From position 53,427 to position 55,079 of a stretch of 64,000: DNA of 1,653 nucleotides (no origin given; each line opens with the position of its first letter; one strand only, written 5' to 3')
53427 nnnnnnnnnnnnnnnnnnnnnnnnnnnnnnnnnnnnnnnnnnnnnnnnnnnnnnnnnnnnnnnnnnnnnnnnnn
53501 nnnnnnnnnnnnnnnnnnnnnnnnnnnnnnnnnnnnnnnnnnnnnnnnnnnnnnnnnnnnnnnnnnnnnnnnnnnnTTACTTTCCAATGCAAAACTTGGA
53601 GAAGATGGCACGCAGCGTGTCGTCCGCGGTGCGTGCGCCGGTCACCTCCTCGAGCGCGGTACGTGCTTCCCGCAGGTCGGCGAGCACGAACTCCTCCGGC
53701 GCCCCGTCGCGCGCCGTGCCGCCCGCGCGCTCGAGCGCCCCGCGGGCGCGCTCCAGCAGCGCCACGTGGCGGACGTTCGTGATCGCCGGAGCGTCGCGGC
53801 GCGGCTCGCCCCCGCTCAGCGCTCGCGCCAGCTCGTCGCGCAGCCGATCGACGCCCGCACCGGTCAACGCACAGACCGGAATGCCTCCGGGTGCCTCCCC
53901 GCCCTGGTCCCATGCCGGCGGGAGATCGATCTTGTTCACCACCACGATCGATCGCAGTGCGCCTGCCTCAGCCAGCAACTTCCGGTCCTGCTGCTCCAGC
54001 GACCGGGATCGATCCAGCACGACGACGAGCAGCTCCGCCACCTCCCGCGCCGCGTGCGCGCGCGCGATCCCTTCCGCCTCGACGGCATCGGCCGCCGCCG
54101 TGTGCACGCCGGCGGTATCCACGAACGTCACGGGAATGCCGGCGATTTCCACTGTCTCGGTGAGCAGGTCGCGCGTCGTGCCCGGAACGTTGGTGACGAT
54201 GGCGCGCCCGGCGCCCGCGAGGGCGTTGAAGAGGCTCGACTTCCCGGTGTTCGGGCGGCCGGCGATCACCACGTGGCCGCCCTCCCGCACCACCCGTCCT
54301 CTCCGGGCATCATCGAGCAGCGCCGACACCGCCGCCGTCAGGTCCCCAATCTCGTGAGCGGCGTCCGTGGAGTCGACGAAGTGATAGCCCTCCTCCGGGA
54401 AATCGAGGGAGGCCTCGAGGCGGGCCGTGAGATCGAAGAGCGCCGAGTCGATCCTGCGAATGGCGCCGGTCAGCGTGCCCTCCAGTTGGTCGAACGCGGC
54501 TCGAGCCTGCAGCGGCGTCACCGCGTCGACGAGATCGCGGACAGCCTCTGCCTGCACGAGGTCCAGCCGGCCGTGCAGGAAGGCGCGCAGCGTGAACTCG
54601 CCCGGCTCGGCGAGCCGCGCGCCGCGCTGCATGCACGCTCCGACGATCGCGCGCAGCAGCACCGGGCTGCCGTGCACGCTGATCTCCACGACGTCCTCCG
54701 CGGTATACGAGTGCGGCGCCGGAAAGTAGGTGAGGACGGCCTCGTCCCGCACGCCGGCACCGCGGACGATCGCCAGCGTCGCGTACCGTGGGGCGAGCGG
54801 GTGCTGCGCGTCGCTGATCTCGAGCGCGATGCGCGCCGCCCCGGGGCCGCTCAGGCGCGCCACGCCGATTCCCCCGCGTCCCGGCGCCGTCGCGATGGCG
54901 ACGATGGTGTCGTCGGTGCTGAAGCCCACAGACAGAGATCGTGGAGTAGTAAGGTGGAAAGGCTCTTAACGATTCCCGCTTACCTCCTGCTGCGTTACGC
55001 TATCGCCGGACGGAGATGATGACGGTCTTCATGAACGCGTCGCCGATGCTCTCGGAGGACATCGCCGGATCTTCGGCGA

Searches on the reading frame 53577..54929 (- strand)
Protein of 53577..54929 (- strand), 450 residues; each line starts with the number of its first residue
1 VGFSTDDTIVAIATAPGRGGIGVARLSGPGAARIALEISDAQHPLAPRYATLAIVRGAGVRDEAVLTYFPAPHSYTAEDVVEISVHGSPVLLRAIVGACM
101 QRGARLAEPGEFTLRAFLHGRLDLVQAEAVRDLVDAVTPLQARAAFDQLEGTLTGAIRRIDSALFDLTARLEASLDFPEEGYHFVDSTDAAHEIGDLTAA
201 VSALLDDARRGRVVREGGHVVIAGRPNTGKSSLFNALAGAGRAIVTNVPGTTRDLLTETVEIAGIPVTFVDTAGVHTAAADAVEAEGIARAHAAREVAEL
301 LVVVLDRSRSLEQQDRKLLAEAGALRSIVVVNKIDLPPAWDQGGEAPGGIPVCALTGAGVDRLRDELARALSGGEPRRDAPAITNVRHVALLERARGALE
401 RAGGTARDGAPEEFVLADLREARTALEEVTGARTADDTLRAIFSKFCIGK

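Call 52: search_protein_families(library=ncbifam, proteins=[window:53577-54929:-], max_evalue=0.00001)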
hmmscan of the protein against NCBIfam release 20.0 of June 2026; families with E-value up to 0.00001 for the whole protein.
window:53577-54929:- (450 aa): 13 families
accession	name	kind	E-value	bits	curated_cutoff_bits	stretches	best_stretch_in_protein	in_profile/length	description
NF003661.0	PRK05291.1-3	equivalog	1.9e-113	380.2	380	1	5-450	2-448/448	tRNA uridine-5-carboxymethylaminomethyl(34) synthesis GTPase MnmE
TIGR00450.1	mnmE_trmE_thdF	equivalog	2.5e-89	300.4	252.6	1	13-450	1-446/446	tRNA uridine-5-carboxymethylaminomethyl(34) synthesis GTPase MnmE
TIGR03594.1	GTPase_EngA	equivalog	3.4e-30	105.4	306.7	1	187-336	142-298/432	ribosome biogenesis GTPase Der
NF002828.0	PRK03003.1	equivalog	1e-23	83.7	631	1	193-336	188-336/477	ribosome biogenesis GTPase Der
NF007071.0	PRK09518.1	equivalog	1.6e-23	83.1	953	1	191-336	417-567/706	bifunctional cytidylate kinase/GTPase Der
TIGR03918.1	GTP_HydF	equivalog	6.3e-22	78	325.55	1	219-372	9-168/392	[FeFe] hydrogenase H-cluster maturation GTPase HydF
TIGR00231.1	small_GTP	domain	1.1e-20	74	42.5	1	219-337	5-125/164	GTP-binding protein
NF000908.1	PRK00089.1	equivalog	5.6e-19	68.5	237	1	218-384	4-180/291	GTPase Era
TIGR00437.1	feoB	equivalog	4.3e-14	52.1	315.65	1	224-335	1-110/594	ferrous iron transport protein B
TIGR00436.1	era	equivalog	7.4e-12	45.2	116.25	1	219-335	2-118/270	GTPase Era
TIGR03598.1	GTPase_YsxC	equivalog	7.1e-09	35.6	124.45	1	218-335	19-140/186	ribosome biogenesis GTP-binding protein YihA/YsxC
TIGR03596.1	GTPase_YlqF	equivalog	1.6e-08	34.2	208.2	1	195-277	92-175/276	ribosome biogenesis GTPase YlqF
TIGR03156.1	GTP_HflX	equivalog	6.9e-08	31.8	216.75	1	206-370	178-350/351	GTPase HflX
